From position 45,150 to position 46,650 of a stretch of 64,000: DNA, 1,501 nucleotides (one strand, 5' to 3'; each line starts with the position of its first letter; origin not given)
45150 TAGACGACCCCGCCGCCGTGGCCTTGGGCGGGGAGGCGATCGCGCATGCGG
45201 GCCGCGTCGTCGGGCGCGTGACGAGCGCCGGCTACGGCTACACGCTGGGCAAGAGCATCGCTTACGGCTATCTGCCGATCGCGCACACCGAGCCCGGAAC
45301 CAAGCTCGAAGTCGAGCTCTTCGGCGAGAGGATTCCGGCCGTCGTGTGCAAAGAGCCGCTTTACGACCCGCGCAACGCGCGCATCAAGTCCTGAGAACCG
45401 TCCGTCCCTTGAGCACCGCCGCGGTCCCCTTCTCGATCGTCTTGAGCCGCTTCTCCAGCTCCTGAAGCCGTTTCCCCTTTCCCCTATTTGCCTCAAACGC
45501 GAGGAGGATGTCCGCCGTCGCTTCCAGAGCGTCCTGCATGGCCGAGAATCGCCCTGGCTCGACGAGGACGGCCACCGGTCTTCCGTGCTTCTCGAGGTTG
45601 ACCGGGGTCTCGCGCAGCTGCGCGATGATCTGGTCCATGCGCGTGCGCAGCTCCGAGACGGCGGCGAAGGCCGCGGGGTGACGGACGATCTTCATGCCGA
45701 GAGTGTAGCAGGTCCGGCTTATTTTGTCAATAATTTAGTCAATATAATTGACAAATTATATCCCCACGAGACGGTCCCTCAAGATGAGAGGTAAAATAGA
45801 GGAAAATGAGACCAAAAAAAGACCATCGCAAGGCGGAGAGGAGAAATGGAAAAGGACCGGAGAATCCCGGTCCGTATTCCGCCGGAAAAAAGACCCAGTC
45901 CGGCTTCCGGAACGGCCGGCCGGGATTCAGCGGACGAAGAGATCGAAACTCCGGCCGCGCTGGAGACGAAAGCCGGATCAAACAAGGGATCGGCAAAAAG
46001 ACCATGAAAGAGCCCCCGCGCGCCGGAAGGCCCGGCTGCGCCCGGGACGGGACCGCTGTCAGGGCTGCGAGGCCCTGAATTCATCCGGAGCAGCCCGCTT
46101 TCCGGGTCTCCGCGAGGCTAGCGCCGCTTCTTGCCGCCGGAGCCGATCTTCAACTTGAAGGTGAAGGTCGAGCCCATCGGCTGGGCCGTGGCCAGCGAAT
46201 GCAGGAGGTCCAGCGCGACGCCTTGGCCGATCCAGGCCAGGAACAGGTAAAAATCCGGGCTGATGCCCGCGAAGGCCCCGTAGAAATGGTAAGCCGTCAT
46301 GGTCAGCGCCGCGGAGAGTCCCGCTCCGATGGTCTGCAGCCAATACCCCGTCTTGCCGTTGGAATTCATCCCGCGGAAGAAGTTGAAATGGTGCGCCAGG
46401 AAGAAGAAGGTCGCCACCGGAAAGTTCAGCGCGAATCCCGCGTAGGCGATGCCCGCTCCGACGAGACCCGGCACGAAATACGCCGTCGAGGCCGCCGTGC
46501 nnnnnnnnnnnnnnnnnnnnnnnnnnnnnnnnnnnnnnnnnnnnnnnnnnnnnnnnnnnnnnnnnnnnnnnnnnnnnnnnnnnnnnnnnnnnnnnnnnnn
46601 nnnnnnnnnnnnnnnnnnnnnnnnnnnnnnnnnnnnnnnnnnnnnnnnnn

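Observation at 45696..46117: Low-GC, purine-rich ~400-bp island with an 8-bp inverted-repeat operator and a perfect 7-bp hairpin, next to an orphan Phd/YefM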

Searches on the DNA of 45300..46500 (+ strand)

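Call 4: search_rna_families(source=window, start=45300, end=46500, threshold=evalue, max_evalue=10, show_alignments=3)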
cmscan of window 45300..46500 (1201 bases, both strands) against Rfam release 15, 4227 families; matches with E-value up to 10: 7.
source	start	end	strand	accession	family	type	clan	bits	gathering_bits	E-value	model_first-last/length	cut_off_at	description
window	46207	46269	-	RF01744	livK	Cis-reg;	-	18.6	65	5.9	1-84/84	no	livK RNA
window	45401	45432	+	RF02044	CDKN2B-AS_2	Gene; lncRNA;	-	18.1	50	0.48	1-46/46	no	CDKN2B antisense RNA 1 convserved region 2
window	45635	45799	-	RF02132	HOXB13-AS1_1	Gene; lncRNA;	-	17.1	60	0.63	1-136/136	no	HOXB13 antisense RNA 1 conserved region 1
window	45649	45691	+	RF01722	Pyrobac-1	Gene; sRNA;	-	16.8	40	5.2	1-60/60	no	Pyrobac-1 RNA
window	45846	45925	-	RF02837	anti-hemB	Gene; sRNA;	-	15.2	49.5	1.5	1-81/81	no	Burkholderia RNA 7 (anti-hemB)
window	46138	46235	+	RF01630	ceN40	Gene; snRNA; snoRNA; CD-box;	-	13.8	35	3.3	1-123/123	no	Nematode snoRNA ceN40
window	45846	45957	-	RF02651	SorY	Gene; sRNA;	-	13.8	111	8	1-83/83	no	Singlet oxygen resistance RNA Y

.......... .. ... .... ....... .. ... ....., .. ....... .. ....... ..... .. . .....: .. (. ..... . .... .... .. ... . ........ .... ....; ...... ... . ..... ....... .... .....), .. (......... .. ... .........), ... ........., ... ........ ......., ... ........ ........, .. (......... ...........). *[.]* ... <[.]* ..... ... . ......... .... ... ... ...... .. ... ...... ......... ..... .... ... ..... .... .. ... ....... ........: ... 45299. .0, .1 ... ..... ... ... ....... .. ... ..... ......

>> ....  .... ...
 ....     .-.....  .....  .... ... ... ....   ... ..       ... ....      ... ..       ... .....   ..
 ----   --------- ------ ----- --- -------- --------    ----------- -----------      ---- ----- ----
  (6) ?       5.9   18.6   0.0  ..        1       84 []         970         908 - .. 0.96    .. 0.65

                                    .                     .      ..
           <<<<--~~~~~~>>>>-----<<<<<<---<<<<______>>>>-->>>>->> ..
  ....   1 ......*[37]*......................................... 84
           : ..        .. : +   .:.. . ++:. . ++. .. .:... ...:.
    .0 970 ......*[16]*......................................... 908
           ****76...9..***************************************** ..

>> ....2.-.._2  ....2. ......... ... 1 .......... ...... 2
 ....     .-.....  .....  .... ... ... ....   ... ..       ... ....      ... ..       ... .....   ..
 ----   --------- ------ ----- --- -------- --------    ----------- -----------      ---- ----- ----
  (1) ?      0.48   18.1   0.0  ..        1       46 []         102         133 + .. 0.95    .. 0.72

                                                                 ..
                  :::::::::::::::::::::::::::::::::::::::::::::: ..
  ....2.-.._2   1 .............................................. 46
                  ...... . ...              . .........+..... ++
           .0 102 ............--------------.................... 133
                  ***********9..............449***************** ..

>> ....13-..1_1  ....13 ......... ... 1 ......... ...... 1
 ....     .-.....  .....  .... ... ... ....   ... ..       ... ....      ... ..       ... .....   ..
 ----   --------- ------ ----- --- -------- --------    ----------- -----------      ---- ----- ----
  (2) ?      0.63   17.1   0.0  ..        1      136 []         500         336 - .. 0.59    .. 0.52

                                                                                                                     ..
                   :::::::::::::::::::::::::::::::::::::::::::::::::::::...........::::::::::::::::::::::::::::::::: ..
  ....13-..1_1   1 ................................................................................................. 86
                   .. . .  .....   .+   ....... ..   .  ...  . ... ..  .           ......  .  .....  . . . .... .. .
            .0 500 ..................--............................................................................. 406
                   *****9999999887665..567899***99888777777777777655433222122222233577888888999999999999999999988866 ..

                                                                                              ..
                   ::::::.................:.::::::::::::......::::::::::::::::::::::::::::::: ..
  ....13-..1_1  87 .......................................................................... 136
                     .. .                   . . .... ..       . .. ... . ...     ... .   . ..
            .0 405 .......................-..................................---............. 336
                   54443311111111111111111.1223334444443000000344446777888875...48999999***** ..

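Call 43: search_dna_similar(query=window:45650-46160:+, collection=plasmids, mode=distant, max_evalue=0.01, max_rows=10)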
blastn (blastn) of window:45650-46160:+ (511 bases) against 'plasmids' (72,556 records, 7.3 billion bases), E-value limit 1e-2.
No match.

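Call 44: search_dna_similar(query=window:45650-46160:+, collection=phages, mode=distant, max_evalue=0.01, max_rows=10)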
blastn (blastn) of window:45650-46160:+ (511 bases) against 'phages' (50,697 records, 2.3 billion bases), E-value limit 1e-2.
No match.

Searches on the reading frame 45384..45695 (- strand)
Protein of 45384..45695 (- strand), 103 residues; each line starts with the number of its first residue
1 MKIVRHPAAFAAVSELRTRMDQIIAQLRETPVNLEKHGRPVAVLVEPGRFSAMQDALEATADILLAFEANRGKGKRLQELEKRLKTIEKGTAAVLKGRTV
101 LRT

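Call 7: search_protein_families(library=pfam, proteins=[window:45384-45695:-], max_evalue=1)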
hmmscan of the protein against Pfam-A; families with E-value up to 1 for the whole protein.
window:45384-45695:- (103 aa): 1 family
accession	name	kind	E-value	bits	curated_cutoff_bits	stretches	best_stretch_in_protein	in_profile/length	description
PF02604.26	PhdYeFM_antitox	-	2.7e-08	33.9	29.8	1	13-77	6-71/74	Antitoxin Phd_YefM, type II toxin-antitoxin system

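Call 10: find_encoding_contigs(protein=window:45384-45695:-, flank=6000, max_places=10)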
Protein window:45384-45695:- (103 aa): 2 contigs read that carry it; 2 places shown.
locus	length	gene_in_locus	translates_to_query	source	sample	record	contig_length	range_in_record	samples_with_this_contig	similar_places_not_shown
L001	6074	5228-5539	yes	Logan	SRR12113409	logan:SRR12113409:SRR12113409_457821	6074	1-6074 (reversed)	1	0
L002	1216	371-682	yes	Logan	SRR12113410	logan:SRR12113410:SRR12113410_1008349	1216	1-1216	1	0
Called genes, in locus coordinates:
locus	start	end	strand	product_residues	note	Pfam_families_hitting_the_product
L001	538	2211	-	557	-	PF07969:Amidohydro_3, PF01979:Amidohydro_1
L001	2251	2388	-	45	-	-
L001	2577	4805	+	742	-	PF02811:PHP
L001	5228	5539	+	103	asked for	PF02604:PhdYeFM_antitox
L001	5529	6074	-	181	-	?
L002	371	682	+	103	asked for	PF02604:PhdYeFM_antitox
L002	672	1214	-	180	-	?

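Call 25: find_related_loci(query=A1, collection=genome_contigs, flank=3000)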
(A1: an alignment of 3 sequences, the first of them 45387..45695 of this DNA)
Query A1 (103 aa) in genome_contigs; peptide patterns used: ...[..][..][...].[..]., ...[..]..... (x = any residue, [..] = any of these).
75 stretches matched a pattern; 4 encode a relative of the query (tblastn E <= 1e-3); 4 distinct loci.
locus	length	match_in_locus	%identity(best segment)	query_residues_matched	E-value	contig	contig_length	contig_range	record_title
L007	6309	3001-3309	65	1-103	4e-41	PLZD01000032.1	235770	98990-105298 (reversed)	MAG: Elusimicrobia bacterium isolate palsa_1176 73.20120700_P3D.185_contig_5912, whole genome shotgun sequence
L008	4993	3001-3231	64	1-78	2e-29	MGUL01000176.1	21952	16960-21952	MAG: Elusimicrobia bacterium RBG_16_66_12 RBG_16_scaffold_6787, whole genome shotgun sequence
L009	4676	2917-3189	59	1-85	4e-29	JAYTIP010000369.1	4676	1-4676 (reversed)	MAG: Elusimicrobiota bacterium isolate GFS_2774 GFS_2774_368, whole genome shotgun sequence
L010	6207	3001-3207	59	1-69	1e-23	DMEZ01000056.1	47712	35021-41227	MAG TPA_asm: Elusimicrobia bacterium isolate UBA9639 contig_1326, whole genome shotgun sequence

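Call 30: find_related_loci(query=A1, collection=metagenome_contigs, flank=2500)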
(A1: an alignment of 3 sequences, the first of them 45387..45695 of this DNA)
Query A1 (103 aa) in metagenome_contigs; peptide patterns used: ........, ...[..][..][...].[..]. (x = any residue, [..] = any of these).
188 stretches matched a pattern; 3 encode a relative of the query (tblastn E <= 1e-3); 3 distinct loci.
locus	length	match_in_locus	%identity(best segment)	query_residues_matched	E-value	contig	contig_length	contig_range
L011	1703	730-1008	76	1-91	2e-45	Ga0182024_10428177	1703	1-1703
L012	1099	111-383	59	1-84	7e-33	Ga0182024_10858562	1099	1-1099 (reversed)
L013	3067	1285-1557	61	1-84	2e-29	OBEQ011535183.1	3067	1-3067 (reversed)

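Call 45: find_homologous_proteins(query=A1, max_evalue=1e-10)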
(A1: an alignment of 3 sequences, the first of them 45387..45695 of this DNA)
Query A1 (3 sequences) (103 aa, profile of the alignment): 31 proteins with E <= 1e-10 among 521 candidates.
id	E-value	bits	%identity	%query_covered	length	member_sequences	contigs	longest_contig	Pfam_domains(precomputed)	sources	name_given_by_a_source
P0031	6.8e-51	188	100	100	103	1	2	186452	PF02604.27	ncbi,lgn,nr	ncbi:MAG: type II toxin-antitoxin system Phd/YefM family antitoxin [Elusimicrobia bacterium]|nr:type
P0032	5.3e-49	182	68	89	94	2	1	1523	PF02604.27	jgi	jgi:PHD/YefM family antitoxin component YafN of YafNO toxin-antitoxin module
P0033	3.5e-48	179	75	88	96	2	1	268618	PF02604.27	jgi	jgi:PHD/YefM family antitoxin component YafN of YafNO toxin-antitoxin module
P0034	8.8e-45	168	74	88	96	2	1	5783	PF02604.27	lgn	-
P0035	5.6e-44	166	77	87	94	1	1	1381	PF02604.27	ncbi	-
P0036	1.2e-29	120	64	83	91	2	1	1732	PF02604.27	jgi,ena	-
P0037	2.9e-29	119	62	82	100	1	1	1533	PF02604.27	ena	-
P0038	6.3e-29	118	63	82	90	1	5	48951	PF02604.27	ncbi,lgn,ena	-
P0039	1.2e-28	117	61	82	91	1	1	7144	PF02604.27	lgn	-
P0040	1.6e-28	116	60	83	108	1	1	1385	PF02604.27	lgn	-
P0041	3.8e-28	115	61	82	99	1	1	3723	PF02604.27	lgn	-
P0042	4.6e-28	115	60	92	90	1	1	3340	PF02604.27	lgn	-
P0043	1.2e-27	114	63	82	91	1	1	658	PF02604.27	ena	-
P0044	1.4e-27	113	60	82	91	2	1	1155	-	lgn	-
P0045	3.1e-27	112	61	82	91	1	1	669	PF02604.27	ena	-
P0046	8.1e-27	111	59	82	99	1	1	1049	PF02604.27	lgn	-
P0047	9.3e-27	111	62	82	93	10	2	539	PF02604.27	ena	-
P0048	1.2e-26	110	61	82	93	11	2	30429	PF02604.27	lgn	-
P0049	1.5e-26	110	61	83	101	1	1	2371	PF02604.27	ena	-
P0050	1.7e-26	110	61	82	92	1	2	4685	PF02604.27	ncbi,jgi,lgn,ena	-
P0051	1.7e-26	110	59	82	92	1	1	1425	PF02604.27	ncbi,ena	-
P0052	2.1e-26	110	59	82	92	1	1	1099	PF02604.27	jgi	-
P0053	1.3e-25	107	60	82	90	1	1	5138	PF02604.27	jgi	jgi:PHD/YefM family antitoxin component YafN of YafNO toxin-antitoxin module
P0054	2.2e-25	106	66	69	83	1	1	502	PF02604.27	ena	-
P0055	3.7e-25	106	57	83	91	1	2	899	PF02604.27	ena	-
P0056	9.9e-25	104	60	82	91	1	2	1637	PF02604.27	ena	-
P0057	1.2e-24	104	61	82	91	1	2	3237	PF02604.27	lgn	-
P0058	8.4e-24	101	67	75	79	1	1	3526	-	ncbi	-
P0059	4.9e-22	96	54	82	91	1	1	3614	PF02604.27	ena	-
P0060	1.1e-16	78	55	74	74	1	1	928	PF02604.27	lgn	-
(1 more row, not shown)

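Call 46: find_encoding_contigs(protein=P0034, flank=5000, max_places=3)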
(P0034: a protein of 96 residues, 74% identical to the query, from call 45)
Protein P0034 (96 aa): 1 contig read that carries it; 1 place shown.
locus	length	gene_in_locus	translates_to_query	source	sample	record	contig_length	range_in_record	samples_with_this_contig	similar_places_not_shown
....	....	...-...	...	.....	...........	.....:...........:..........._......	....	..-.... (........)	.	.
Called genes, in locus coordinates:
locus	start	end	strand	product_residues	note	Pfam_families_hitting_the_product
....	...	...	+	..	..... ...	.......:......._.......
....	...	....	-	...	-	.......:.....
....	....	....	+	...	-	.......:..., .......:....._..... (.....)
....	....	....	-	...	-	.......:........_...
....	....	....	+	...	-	-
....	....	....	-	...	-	-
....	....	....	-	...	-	-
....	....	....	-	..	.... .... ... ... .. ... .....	?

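Call 47: find_encoding_contigs(protein=P0035, flank=5000, max_places=3)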
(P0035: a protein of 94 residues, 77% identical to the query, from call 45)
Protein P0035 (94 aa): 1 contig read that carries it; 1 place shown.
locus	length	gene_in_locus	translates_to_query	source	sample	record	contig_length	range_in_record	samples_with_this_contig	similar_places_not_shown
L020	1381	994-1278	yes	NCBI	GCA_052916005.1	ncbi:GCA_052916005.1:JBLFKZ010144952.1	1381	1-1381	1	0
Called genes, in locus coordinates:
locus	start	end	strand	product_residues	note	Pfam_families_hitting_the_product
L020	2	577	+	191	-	?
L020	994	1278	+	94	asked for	PF02604:PhdYeFM_antitox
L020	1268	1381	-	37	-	?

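Call 65: search_protein_families(library=pfam, proteins=[L009:3189-3485:+, L010:3276-3575:+], max_evalue=0.01)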
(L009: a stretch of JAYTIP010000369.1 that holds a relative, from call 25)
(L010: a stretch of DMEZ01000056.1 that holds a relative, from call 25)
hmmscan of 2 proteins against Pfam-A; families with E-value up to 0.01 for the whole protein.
L009:3189-3485:+ (98 aa): 2 families
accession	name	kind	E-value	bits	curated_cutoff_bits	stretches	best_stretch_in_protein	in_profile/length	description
PF05016.21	ParE_toxin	-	4e-11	43.8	23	1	16-85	11-88/89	ParE toxin of type II toxin-antitoxin system, parDE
PF05973.20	Gp49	-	0.0062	17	23.9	1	14-90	1-80/90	Phage derived protein Gp49-like (DUF891)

L010:3276-3575:+ (99 aa): 1 family
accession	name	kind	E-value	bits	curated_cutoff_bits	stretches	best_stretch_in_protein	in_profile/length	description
PF05016.21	ParE_toxin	-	3.7e-06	27.9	23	1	34-83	38-86/89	ParE toxin of type II toxin-antitoxin system, parDE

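Call 74: search_protein_families(library=padloc, proteins=[window:45384-45695:-], max_evalue=0.01)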
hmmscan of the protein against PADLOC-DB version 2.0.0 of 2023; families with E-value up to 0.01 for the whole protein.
window:45384-45695:- (103 aa): 0 families

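Call 81: search_solved_structures(query=A1, max_evalue=0.01, show_alignments=1)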
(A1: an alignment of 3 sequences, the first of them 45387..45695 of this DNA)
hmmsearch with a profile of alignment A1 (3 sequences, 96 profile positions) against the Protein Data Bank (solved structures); distinct sequences matched with E-value up to 0.01: 0.

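Call 84: find_encoding_contigs(protein=P0038, flank=1500, max_places=3)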
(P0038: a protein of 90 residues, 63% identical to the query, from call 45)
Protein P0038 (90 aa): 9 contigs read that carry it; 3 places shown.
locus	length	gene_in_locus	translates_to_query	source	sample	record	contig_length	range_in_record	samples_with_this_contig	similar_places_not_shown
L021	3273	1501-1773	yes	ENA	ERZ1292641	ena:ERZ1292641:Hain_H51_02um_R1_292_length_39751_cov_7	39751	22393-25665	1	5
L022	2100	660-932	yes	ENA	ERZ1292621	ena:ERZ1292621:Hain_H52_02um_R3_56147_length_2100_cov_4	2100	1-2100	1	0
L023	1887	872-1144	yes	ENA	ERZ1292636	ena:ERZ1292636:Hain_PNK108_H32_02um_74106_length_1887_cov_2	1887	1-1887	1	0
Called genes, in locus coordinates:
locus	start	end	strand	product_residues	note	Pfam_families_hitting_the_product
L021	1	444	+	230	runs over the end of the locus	PF01596:Methyltransf_3, PF13578:Methyltransf_24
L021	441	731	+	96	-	PF02617:ClpS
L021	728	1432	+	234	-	PF00535:Glycos_transf_2, PF13641:Glyco_tranf_2_3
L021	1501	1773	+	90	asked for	PF02604:PhdYeFM_antitox (weak)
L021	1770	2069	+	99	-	PF05016:ParE_toxin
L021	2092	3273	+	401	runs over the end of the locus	-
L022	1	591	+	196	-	?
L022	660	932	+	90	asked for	PF02604:PhdYeFM_antitox (weak)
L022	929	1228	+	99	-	PF05016:ParE_toxin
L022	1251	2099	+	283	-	?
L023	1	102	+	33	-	?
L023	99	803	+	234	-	PF00535:Glycos_transf_2, PF13641:Glyco_tranf_2_3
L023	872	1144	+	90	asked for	PF02604:PhdYeFM_antitox (weak)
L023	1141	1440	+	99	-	PF05016:ParE_toxin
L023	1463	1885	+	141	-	?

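Call 85: find_encoding_contigs(protein=P0036, flank=1500, max_places=2)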
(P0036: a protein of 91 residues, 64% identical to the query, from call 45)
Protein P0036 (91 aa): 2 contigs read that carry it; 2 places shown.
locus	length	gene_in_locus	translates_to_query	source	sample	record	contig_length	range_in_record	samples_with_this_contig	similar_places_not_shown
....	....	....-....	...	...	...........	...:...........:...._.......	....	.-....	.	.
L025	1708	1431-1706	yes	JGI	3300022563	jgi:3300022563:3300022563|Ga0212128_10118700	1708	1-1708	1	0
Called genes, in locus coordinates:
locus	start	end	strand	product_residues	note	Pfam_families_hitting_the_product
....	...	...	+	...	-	-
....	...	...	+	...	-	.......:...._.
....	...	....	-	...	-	-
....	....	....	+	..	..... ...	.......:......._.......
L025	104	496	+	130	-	-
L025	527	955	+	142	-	PF13646:HEAT_2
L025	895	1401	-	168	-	-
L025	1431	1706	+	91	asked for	PF02604:PhdYeFM_antitox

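Call 86: find_encoding_contigs(protein=P0048, flank=1500, max_places=2)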
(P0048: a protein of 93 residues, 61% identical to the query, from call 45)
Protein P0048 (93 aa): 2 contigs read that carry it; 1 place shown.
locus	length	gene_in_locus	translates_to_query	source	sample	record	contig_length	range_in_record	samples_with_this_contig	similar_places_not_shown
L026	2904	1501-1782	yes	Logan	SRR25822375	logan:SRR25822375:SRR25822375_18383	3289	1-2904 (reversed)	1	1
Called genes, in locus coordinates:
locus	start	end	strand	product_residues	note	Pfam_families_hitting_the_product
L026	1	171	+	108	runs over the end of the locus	-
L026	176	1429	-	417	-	PF01266:DAO, PF13450:NAD_binding_8 (weak)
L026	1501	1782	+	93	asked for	PF02604:PhdYeFM_antitox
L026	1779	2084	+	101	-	PF05016:ParE_toxin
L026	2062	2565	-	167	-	PF01668:SmpB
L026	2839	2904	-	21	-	?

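Call 88: find_encoding_contigs(protein=P0058, flank=3000, max_places=2)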
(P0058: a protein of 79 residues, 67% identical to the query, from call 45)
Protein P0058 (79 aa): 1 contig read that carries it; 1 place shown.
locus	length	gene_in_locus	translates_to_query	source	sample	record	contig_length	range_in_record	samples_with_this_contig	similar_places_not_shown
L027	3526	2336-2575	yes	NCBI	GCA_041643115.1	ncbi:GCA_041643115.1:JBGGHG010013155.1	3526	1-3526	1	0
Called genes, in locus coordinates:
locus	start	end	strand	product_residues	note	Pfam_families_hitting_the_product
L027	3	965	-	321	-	?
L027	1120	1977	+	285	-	PF13857:Ank_5 (faint), PF12796:Ank_2, PF13637:Ank_4 (weak), PF00023:Ank, PF13606:Ank_3 (weak), PF13637:Ank_4 (weak), PF12796:Ank_2 (weak)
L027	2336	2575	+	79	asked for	-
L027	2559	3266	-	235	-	PF00324:AA_permease, PF13520:AA_permease_2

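Call 89: find_encoding_contigs(protein=P0040, flank=1500, max_places=2)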
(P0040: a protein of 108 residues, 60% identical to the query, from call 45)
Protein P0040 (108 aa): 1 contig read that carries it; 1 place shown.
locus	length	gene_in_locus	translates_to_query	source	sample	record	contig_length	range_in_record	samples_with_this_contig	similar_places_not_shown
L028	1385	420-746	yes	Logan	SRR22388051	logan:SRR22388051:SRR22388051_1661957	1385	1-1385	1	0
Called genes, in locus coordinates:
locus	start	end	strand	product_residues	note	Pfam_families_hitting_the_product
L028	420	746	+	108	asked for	PF02604:PhdYeFM_antitox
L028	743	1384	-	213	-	?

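Call 93: predict_structure(alignment_id=A5)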
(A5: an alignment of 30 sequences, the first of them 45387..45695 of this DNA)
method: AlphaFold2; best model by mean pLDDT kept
length: 103 residues; sequences in the alignment: 30
mean_pLDDT: 73.9   pTM: 0.41
mean pLDDT of the five models: 73.9, 73.8, 70.6, 69.3, 64.7
residues with pLDDT >= 90: 0; 70-90: 70; 50-70: 27; < 50: 6
segments of 3 or more residues with pLDDT < 50: 1-4
pLDDT, mean of each block of 10 residues (from residue 1): 57 83 83 86 82 85 81 63 71 57 48
secondary structure, 60 per line:
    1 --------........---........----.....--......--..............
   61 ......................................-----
elements in order: E9-12 H13-16 H20-27 E32-36 E39-44 H47-98

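Call 95: fold_search(model_id=the predicted structure, library=pdb)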
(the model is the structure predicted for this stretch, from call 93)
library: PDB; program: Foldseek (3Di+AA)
matches with E <= 10: 176; with E <= 0.001: 0
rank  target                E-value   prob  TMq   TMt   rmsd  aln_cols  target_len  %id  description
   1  3g5o_A                4.3e-03  1.00  0.43  0.48   7.3        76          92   17  The crystal structure of the toxin-antitoxin complex RelBE2 (Rv2865-2866) from Mycobacterium tuberculosis (released 2009-04-14)
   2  9g12_C                6.5e-03  1.00  0.45  0.52   6.6        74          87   22  Mycobacterium tuberculosis RelBE1 toxin-antitoxin system; rv1247c (relB1 antitoxin), rv1246c (relE1 toxin) (released 2025-12-17)
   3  2odk_D                1.5e-02  1.00  0.44  0.82   1.6        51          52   25  Putative prevent-host-death protein from Nitrosomonas europaea (released 2007-01-23)
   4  4zm2_D                1.9e-02  1.00  0.43  0.78   1.8        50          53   20  Antitoxin Phd from phage P1 in complex with its operator DNA inverted repeat in a monoclinic space group (released 2016-04-20)
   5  3hs2_A                1.9e-02  1.00  0.45  0.79   1.9        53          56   19  Crystal structure of PHD truncated to residue 57 in an orthorhombic space group (released 2010-06-23)
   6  3hs2_E                2.2e-02  1.00  0.44  0.79   1.9        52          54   19  Crystal structure of PHD truncated to residue 57 in an orthorhombic space group (released 2010-06-23)
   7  3cto_A                2.4e-02  0.99  0.38  0.54   6.5        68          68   24  Crystal Structure of M. tuberculosis YefM antitoxin (released 2008-12-02)
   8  3cto_C                2.4e-02  0.99  0.38  0.45  14.4        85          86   19  Crystal Structure of M. tuberculosis YefM antitoxin (released 2008-12-02)
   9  4zm0_B                2.5e-02  1.00  0.44  0.76   1.9        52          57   19  Antitoxin Phd from phage P1 in complex with its operator DNA inverted repeat (released 2016-04-20)
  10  3d55_B                2.5e-02  0.98  0.39  0.47  17.5        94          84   21  Crystal structure of M. tuberculosis YefM antitoxin (released 2008-12-02)
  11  3k33_C                2.7e-02  1.00  0.47  0.63   4.5        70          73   20  Crystal structure of the Phd-Doc complex (released 2010-08-18)
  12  2a6q_B                2.9e-02  1.00  0.44  0.74   2.5        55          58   11  Crystal structure of YefM-YoeB complex (released 2005-08-23)
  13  2odk_A                3.1e-02  1.00  0.43  0.81   1.5        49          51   26  Putative prevent-host-death protein from Nitrosomonas europaea (released 2007-01-23)
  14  8yxv_C                3.1e-02  1.00  0.43  0.68   2.3        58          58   10  Toxin-antitoxin complex from Streptococcus pneumoniae (released 2025-04-09)
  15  7bwf_D                3.3e-02  1.00  0.43  0.48   7.2        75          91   15  YoeB-YefM complex from Staphylococcus aureus (released 2020-05-20)
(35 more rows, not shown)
